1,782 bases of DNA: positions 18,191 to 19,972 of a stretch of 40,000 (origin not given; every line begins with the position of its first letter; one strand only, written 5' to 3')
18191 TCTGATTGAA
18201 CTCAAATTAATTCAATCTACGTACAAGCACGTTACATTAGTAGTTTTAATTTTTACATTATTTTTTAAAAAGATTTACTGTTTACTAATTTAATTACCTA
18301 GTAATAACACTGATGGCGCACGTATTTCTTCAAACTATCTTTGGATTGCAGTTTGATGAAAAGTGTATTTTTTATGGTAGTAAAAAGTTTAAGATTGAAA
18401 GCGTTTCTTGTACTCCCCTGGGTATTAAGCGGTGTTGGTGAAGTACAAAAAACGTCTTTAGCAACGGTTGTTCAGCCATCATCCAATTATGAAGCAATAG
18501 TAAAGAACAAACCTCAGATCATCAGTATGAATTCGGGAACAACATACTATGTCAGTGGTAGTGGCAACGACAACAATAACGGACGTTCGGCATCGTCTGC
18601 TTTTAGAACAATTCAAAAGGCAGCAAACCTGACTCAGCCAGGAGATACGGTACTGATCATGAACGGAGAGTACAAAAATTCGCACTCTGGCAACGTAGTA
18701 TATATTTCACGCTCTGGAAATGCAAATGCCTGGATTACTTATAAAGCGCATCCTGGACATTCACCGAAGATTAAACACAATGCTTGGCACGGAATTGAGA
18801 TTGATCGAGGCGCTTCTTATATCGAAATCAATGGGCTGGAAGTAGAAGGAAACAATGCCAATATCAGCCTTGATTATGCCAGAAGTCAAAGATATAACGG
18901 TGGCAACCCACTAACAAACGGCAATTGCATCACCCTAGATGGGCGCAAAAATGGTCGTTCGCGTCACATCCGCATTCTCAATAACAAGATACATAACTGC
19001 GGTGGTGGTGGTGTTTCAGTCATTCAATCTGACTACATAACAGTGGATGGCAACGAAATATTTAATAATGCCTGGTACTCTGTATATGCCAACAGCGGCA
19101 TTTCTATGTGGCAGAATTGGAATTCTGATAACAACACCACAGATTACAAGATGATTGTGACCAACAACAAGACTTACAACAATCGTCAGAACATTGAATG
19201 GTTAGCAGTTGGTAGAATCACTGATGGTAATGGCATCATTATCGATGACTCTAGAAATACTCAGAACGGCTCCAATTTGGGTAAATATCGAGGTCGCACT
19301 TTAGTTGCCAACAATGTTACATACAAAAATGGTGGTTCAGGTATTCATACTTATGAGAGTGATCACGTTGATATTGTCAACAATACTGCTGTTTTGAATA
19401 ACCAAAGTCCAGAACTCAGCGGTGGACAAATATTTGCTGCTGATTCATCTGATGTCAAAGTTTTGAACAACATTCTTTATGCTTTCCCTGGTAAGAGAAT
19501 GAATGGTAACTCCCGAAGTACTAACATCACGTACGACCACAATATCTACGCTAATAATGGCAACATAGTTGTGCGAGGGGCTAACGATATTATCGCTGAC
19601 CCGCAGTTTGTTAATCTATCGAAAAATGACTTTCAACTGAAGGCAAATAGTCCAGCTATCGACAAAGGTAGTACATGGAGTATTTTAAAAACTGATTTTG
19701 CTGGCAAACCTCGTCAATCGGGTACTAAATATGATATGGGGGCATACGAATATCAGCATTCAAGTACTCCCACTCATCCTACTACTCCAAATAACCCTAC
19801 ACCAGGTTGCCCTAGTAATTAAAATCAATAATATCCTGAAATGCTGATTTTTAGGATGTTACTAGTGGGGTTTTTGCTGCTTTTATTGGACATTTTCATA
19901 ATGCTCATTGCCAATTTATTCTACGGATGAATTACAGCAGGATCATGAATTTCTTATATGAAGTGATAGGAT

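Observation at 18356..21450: Tandem secreted beta-helix paralogues with a mosaic identity pattern (gene-conversion tract)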

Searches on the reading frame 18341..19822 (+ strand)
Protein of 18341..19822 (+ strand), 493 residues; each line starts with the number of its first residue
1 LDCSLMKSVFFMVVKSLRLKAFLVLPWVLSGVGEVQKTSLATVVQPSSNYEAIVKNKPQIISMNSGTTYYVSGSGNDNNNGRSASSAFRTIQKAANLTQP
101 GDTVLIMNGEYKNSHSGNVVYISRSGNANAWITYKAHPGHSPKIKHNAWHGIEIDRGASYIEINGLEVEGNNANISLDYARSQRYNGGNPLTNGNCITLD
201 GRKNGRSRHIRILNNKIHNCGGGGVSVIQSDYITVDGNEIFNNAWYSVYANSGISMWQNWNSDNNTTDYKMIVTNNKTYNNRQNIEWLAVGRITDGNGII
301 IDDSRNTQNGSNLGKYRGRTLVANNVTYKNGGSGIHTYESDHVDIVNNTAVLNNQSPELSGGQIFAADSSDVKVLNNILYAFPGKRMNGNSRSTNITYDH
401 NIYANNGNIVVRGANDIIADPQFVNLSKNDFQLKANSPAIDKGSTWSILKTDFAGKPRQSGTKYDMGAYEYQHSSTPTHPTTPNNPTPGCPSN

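Call 4: search_protein_families(library=pfam, proteins=[window:18341-19822:+], max_evalue=0.01)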
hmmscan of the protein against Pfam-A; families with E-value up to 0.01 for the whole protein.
window:18341-19822:+ (493 aa): 1 family
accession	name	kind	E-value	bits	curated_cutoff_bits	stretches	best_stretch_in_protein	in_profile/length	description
PF13229.12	Beta_helix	-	5.5e-06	26.5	25.9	0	253-411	2-119/158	Right handed beta helix region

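Call 5: search_protein_families(library=ncbifam, proteins=[window:18341-19822:+], max_evalue=0.01)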
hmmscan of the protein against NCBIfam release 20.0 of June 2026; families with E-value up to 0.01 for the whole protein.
window:18341-19822:+ (493 aa): 3 families
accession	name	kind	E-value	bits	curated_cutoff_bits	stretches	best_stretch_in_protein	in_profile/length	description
NF041518.1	choice_anch_Q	domain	9e-14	51.5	25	1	428-472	9-58/58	choice-of-anchor Q domain-containing protein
TIGR03804.1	para_beta_helix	repeat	0.0002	21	19.45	1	207-243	7-42/44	parallel beta-helix repeat protein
NF047854.1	LIC10774_subfam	equivalog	0.00025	20.1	380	1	43-276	35-268/358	LIC10774/LIC10365 family surface protein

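Call 17: find_homologous_proteins(query=window:18353-19822:+, max_evalue=1e-10)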
Query window:18353-19822:+ (489 aa): 2634 proteins with E <= 1e-10 among 8000 candidates; the best 120 are listed.
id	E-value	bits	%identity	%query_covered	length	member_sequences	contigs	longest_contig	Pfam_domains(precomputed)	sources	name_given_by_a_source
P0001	0.0e+0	1101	100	100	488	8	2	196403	PF13229.13,PF22842.4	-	-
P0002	5.0e-262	888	84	95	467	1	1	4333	PF13229.13,PF22842.4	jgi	jgi:parallel beta-helix repeat protein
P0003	2.5e-260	882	84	96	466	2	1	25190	PF13229.13,PF22842.4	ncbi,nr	ncbi:MAG: right-handed parallel beta-helix repeat-containing protein [Nostoc sp. LLA-1]|nr:right-han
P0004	7.9e-256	868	81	95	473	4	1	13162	PF13229.13,PF22842.4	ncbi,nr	ncbi:MAG: right-handed parallel beta-helix repeat-containing protein [Nostoc sp. LLA-1]|nr:right-han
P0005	2.0e-193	662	65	94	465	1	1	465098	PF13229.13,PF22842.4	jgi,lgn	-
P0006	9.3e-192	656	65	93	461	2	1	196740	PF13229.13,PF22842.4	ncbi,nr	ncbi:right-handed parallel beta-helix repeat-containing protein [Nostoc sp. CHAB 5844]|nr:right-hand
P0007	7.7e-187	640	61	96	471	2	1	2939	PF13229.13,PF22842.4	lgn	-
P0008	1.1e-186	640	70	83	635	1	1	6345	PF13229.13,PF22842.4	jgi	jgi:parallel beta-helix repeat protein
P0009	9.7e-186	636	65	93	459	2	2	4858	PF13229.13,PF22842.4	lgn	-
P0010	5.9e-185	634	65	94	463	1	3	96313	PF13229.13,PF22842.4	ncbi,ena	-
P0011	2.4e-184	632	62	91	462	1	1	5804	PF13229.13,PF22842.4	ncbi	-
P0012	4.8e-184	631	62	94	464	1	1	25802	PF13229.13,PF22842.4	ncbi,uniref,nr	ncbi:right-handed parallel beta-helix repeat-containing protein [Merismopedia glauca]|uniref:right-h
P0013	3.4e-183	628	70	83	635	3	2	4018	PF13229.13,PF22842.4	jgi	jgi:parallel beta-helix repeat protein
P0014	4.3e-183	628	63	94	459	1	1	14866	PF13229.13,PF22842.4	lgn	-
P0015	4.9e-183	627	63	93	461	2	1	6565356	PF13229.13,PF22842.4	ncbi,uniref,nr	ncbi:Parallel beta-helix repeat protein [Anabaenopsis circularis NIES-21]|uniref:Parallel beta-helix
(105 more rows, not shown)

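Call 20: search_protein_families(library=pfam, proteins=[window:18353-19822:+], max_evalue=10)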
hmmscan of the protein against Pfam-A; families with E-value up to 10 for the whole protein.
window:18353-19822:+ (489 aa): 3 families
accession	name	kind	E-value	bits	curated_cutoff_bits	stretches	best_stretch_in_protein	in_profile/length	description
PF13229.12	Beta_helix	-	3.9e-06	27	25.9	3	139-255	40-150/158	Right handed beta helix region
PF00467.35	KOW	-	0.031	14.5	22.3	1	96-122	1-26/32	KOW motif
PF08034.16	TES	-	0.23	12.2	24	1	60-89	18-47/66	Trematode eggshell synthesis protein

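Call 23: predict_structure(protein=window:18353-19822:+)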
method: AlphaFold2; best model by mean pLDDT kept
length: 489 residues; sequences in the alignment: 1
mean_pLDDT: 36.1   pTM: 0.35
mean pLDDT of the five models: 36.1, 33.7, 28.9, 25.6, 25.5
residues with pLDDT >= 90: 0; 70-90: 0; 50-70: 64; < 50: 425
segments of 3 or more residues with pLDDT < 50: 27-154, 166-170, 174-191, 197-203, 224-229, 232-489
pLDDT, mean of each block of 10 residues (from residue 1): 59 60 49 31 28 34 39 36 39 40 36 37 40 36 44 50 52 40 36 52 52 52 48 43 35 32 28 26 30 30 28 30 30 32 28 27 30 26 24 27 30 31 30 29 29 27 28 38 30
secondary structure, 60 per line:
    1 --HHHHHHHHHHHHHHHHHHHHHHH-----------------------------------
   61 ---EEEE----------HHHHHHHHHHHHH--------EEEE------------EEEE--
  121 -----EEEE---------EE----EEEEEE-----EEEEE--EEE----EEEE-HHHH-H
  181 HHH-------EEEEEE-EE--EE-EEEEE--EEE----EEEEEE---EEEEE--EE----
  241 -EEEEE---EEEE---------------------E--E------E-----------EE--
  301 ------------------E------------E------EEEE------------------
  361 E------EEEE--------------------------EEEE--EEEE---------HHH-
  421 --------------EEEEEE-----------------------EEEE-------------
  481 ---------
elements in order: H3-25 E64-67 H78-90 E99-102 E115-118 E126-129 E145-150 E156-160 E163-165 E170-173 H175-178 H180-183 E191-196 E205-209 E212-214 E219-224 E228-232 E242-246 E250-253 E339-342 E368-371 E398-401 E404-407 E435-440 E464-467

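Call 26: search_solved_structures(query=A1, max_evalue=1, show_alignments=0)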
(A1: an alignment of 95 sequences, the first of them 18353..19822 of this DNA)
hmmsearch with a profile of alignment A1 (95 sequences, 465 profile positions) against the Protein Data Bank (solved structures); distinct sequences matched with E-value up to 1: 6.
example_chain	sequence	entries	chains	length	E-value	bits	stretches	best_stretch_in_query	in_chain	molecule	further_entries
7v6m_A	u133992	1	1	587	2.3e-13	52.8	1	54-162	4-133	Fibronectin type III domain-containing protein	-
3vst_A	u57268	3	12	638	3.7e-07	32.3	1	60-134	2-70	Xylosidase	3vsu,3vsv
9rx2_A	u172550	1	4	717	9.1e-06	27.7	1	49-133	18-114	Parallel beta-helix repeat protein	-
5olq_A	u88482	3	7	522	8.6e-05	24.5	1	58-134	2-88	Rhamnogalacturonan lyase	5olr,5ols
6kqs_A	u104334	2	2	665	0.00012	24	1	26-147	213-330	lacto-N-biosidase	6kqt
2lgh_A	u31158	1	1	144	0.65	11.7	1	123-160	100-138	Uncharacterized protein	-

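Call 30: find_encoding_contigs(protein=P0015, flank=10000, max_places=2)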
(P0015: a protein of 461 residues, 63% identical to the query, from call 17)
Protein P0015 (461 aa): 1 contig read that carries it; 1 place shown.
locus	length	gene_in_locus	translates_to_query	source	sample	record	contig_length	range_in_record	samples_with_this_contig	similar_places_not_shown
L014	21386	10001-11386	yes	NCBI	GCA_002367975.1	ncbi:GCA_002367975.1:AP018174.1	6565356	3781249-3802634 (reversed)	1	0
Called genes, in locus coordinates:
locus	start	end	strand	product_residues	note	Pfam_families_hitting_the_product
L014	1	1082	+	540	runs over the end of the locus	PF02366:PMT, PF13231:PMT_2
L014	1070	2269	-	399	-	PF07690:MFS_1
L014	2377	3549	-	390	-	PF00899:ThiF, PF00581:Rhodanese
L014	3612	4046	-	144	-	PF01398:JAB, PF14464:Prok-JAB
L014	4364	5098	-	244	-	PF00484:Pro_CA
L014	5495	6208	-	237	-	PF00484:Pro_CA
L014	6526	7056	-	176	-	PF00582:Usp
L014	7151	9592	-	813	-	PF01326:PPDK_N, PF00391:PEP-utilizers, PF02896:PEP-utilizers_C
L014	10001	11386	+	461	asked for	PF22842:Pel9A-like_beta_helix, PF13229:Beta_helix (faint)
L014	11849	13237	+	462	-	PF22842:Pel9A-like_beta_helix, PF13229:Beta_helix (faint), PF17161:DUF5123 (weak)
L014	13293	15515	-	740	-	PF02706:Wzz, PF13807:GNVR, PF01656:CbiA, PF06564:CBP_BcsQ (weak), PF09140:MipZ (weak), PF10609:ParA, PF13614:AAA_31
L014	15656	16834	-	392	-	PF00331:Glyco_hydro_10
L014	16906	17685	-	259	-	PF03808:Glyco_tran_WecG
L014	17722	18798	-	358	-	PF13439:Glyco_transf_4, PF13579:Glyco_trans_4_4, PF20706:GT4-conflict, PF00534:Glycos_transf_1, PF13692:Glyco_trans_1_4, PF13524:Glyco_trans_1_2 (weak)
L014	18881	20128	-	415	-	PF04932:Wzy_C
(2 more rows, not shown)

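Call 43: predict_structure(alignment_id=A1)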
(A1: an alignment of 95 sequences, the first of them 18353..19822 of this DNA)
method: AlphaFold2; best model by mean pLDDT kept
length: 489 residues; sequences in the alignment: 95
mean_pLDDT: 85.8   pTM: 0.83
mean pLDDT of the five models: 85.8, 85.5, 84.5, 84.3, 82.6
residues with pLDDT >= 90: 375; 70-90: 31; 50-70: 12; < 50: 71
segments of 3 or more residues with pLDDT < 50: 1-58, 472-478
pLDDT, mean of each block of 10 residues (from residue 1): 34 33 34 31 36 41 94 97 97 98 95 91 97 98 97 98 96 95 94 94 97 97 97 98 95 94 93 97 94 96 90 96 98 97 98 93 97 95 93 97 93 98 96 94 91 81 89 47 51
secondary structure, 60 per line:
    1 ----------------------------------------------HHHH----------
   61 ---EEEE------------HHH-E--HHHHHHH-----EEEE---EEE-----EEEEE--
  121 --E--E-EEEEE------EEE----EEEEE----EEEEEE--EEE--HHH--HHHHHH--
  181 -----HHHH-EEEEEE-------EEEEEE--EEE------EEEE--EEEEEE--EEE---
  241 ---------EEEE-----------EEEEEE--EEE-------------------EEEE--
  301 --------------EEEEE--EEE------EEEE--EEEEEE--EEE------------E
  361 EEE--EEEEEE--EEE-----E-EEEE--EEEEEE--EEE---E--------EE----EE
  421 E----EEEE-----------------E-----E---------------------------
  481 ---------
elements in order: H47-50 E64-67 H87-93 E99-102 E106-108 E114-118 E128-132 E139-141 E146-150 E155-160 E163-165 H173-178 H186-189 E191-196 E204-209 E212-214 E221-224 E227-232 E235-237 E250-253 E265-270 E273-275 E295-298 E315-319 E322-324 E331-334 E337-342 E345-347 E360-363 E366-371 E374-376 E384-387 E390-395 E398-400 E419-421 E426-429

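Call 46: fold_search(model_id=the predicted structure, library=pdb)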
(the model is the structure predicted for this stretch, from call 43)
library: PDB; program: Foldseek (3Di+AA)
matches with E <= 10: 421; with E <= 0.001: 74
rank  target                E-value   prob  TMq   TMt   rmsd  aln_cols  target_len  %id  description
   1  7v6i_A                4.8e-13  1.00  0.38  0.33   9.7       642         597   16  Crystal structure of lacto-N-biosidase BsaX from Bifidobacterium saguini, lacto-N-biose complex (released 2022-02-09)
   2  1ru4                  4.7e-11  1.00  0.51  0.61   7.8       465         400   16  Crystal structure of pectate lyase Pel9A (released 2004-04-13)
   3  7v6m_A                4.7e-11  1.00  0.41  0.36   9.2       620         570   17  Crystal structure of lacto-N-biosidase TnX from Tynzenella nexilis, lacto-N-biose complex (released 2022-02-09)
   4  5gqc_A                1.3e-10  1.00  0.37  0.32  12.9       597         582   16  Crystal structure of lacto-N-biosidase LnbX from Bifidobacterium longum subsp. longum, ligand-free form (released 2017-04-19)
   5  5gqc_D                9.5e-10  1.00  0.34  0.30  11.1       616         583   17  Crystal structure of lacto-N-biosidase LnbX from Bifidobacterium longum subsp. longum, ligand-free form (released 2017-04-19)
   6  3vst_A                1.5e-08  1.00  0.40  0.32  11.1       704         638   12  The complex structure of XylC with Tris (released 2013-02-27)
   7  6kqs_A                7.4e-08  1.00  0.40  0.32   9.9       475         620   13  Crystal Structure of GH136 lacto-N-biosidase from Eubacterium ramulus - selenomethionine derivative (released 2020-06-10)
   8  5olq_A                1.1e-07  1.00  0.40  0.45   9.4       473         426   16  Rhamnogalacturonan lyase (released 2017-11-29)
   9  5olr_A                1.2e-07  1.00  0.38  0.43  12.0       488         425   16  Rhamnogalacturonan lyase (released 2017-11-29)
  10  6kqt_A                2.2e-07  1.00  0.43  0.35   9.4       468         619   14  Crystal Structure of GH136 lacto-N-biosidase from Eubacterium ramulus - native protein (released 2020-06-10)
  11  5olq_C                4.8e-07  1.00  0.40  0.44  10.0       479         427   15  Rhamnogalacturonan lyase (released 2017-11-29)
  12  5olr_C                8.7e-07  1.00  0.37  0.42  11.4       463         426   16  Rhamnogalacturonan lyase (released 2017-11-29)
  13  2pyg_B                1.0e-06  1.00  0.30  0.37  11.2       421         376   13  Azotobacter vinelandii Mannuronan C-5 epimerase AlgE4 A-module (released 2008-05-27)
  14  2pyh_B                1.0e-06  1.00  0.29  0.35  11.6       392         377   15  Azotobacter vinelandii Mannuronan C-5 epimerase AlgE4 A-module complexed with mannuronan trisaccharide (released 2008-05-27)
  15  2pyh_A                1.3e-06  1.00  0.28  0.35  12.1       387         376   16  Azotobacter vinelandii Mannuronan C-5 epimerase AlgE4 A-module complexed with mannuronan trisaccharide (released 2008-05-27)
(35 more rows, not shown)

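Call 52: search_solved_structures(query=A1, max_evalue=10, show_alignments=5)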
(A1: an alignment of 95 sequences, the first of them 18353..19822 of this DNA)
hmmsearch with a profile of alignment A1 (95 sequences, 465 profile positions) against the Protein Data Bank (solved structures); distinct sequences matched with E-value up to 10: 9.
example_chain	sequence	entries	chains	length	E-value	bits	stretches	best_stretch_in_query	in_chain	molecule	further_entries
7v6m_A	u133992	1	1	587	2.3e-13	52.8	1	54-162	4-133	Fibronectin type III domain-containing protein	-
3vst_A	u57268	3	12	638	3.7e-07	32.3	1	60-134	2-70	Xylosidase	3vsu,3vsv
9rx2_A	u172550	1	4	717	9.1e-06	27.7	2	49-133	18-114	Parallel beta-helix repeat protein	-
5olq_A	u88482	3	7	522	8.6e-05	24.5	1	58-134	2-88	Rhamnogalacturonan lyase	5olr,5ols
6kqs_A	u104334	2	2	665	0.00012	24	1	26-147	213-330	lacto-N-biosidase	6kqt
2lgh_A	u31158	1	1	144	0.65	11.7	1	123-160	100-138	Uncharacterized protein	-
3ngh_A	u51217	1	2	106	1.7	10.4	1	93-121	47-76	PDZ domain-containing protein 1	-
2pyg_A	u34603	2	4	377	1.8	10.3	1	311-350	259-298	Poly(beta-D-mannuronate) C5 epimerase 4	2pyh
4f8k_A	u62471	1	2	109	1.8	10.3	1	93-121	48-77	Na(+)/H(+) exchange regulatory cofactor NHE-RF3, Prostacyclin receptor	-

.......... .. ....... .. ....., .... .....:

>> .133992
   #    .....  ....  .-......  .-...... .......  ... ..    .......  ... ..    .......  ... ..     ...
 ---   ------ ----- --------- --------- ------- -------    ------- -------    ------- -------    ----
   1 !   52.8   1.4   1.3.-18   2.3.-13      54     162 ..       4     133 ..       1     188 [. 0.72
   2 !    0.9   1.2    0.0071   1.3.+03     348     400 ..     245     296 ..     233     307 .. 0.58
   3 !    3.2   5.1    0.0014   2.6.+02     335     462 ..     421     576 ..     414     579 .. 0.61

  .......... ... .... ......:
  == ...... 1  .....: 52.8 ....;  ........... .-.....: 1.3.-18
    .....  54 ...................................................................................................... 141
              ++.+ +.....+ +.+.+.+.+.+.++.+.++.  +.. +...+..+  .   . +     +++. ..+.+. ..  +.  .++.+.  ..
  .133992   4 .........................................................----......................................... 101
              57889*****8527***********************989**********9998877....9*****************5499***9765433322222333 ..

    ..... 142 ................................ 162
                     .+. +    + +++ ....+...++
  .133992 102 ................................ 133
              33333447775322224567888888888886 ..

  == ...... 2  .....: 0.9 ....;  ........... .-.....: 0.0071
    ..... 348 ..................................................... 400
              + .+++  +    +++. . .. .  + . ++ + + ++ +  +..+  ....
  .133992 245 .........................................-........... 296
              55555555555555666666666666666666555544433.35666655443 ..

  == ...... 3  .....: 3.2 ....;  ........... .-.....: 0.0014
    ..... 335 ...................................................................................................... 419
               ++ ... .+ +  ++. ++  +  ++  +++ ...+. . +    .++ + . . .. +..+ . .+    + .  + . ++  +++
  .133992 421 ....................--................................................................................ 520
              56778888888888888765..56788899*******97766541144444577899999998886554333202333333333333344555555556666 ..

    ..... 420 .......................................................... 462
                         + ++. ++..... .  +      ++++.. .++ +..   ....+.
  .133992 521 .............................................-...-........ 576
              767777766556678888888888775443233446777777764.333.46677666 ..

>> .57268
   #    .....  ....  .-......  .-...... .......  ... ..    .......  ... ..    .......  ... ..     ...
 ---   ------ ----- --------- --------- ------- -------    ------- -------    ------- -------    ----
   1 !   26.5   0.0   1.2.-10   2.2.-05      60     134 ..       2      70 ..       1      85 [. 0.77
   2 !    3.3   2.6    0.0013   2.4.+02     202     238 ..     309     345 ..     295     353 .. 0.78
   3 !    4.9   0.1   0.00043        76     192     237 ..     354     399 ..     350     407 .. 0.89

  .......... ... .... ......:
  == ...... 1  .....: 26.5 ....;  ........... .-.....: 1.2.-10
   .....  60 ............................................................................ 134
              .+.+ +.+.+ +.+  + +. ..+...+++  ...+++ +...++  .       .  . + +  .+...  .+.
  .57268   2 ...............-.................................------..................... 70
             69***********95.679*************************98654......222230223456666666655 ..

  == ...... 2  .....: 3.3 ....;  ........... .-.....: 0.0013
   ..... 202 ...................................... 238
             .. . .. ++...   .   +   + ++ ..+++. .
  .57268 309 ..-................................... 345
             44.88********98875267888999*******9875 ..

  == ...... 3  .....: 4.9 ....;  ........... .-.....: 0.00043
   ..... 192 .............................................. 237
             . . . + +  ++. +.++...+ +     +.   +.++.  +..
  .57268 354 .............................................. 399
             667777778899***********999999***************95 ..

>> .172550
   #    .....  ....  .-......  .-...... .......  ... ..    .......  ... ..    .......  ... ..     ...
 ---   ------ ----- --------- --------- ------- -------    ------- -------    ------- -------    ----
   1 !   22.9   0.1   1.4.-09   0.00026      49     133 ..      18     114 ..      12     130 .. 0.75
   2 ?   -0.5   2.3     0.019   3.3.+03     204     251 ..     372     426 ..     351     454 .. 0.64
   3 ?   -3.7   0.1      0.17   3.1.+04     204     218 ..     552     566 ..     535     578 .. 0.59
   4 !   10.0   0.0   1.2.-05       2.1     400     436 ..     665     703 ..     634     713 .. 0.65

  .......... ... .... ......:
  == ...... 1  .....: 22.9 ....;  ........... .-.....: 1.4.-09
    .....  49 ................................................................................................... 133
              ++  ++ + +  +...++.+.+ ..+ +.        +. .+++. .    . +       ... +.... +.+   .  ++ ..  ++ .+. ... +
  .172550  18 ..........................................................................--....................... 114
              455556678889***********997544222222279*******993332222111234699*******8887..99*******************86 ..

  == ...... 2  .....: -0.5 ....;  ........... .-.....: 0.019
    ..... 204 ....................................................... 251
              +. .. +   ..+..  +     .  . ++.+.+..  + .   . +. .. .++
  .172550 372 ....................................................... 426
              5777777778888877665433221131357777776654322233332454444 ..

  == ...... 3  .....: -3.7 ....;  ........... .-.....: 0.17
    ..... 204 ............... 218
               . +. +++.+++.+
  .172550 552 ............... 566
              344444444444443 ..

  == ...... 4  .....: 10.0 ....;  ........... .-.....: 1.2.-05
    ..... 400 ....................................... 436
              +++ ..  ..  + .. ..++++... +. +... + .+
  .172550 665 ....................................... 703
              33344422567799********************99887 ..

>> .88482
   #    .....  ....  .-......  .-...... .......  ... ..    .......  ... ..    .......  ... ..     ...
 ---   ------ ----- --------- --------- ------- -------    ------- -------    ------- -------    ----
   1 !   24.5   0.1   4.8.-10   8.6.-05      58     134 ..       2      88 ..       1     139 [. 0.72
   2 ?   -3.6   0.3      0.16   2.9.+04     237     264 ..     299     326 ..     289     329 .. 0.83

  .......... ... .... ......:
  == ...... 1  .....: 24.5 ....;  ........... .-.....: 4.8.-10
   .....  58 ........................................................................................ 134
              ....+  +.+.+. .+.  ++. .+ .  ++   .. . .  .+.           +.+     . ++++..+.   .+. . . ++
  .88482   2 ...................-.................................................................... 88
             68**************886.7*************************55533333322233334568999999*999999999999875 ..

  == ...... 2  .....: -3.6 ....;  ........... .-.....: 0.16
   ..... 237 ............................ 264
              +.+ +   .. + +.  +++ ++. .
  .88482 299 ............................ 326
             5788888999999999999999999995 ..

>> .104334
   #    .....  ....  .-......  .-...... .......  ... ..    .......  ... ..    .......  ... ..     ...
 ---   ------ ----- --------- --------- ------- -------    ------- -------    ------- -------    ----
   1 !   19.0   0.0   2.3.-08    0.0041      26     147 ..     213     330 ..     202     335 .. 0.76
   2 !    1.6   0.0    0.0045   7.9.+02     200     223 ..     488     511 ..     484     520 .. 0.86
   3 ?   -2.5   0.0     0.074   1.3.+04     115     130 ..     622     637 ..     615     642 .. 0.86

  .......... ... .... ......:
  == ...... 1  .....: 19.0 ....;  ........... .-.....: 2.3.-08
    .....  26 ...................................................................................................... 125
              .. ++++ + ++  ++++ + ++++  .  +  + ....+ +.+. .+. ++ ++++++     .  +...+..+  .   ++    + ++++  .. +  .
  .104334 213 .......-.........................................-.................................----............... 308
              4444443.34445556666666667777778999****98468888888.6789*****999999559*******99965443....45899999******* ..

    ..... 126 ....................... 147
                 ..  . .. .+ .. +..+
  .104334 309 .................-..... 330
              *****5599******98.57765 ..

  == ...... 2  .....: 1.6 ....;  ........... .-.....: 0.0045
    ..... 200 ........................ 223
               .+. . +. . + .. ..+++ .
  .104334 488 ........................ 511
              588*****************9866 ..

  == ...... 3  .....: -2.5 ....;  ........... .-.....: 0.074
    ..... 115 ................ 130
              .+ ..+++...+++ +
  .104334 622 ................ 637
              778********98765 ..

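Call 53: find_encoding_contigs(protein=P0001, flank=4000, max_places=6)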
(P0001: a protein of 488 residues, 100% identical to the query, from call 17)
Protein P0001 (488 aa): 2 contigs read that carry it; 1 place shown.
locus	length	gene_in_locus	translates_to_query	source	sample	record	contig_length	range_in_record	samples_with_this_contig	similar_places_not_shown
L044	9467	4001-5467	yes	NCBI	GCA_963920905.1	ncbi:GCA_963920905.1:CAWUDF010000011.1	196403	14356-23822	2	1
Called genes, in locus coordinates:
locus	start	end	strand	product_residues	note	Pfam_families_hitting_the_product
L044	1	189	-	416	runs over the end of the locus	PF00109:ketoacyl-synt, PF02801:Ketoacyl-synt_C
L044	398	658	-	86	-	PF00550:PP-binding, PF14573:PP-binding_2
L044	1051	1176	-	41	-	-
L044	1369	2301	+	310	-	PF02754:CCG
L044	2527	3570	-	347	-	PF04613:LpxD, PF25084:LbH_EIF2B (weak), PF25087:GMPPB_C (weak), PF14602:Hexapep_2 (faint), PF00132:Hexapep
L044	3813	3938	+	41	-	-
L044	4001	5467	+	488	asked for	PF13229:Beta_helix (faint), PF22842:Pel9A-like_beta_helix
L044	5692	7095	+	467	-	PF13229:Beta_helix (faint), PF22842:Pel9A-like_beta_helix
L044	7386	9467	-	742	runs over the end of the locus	PF02706:Wzz, PF13807:GNVR, PF01656:CbiA, PF06564:CBP_BcsQ (weak), PF10609:ParA, PF13614:AAA_31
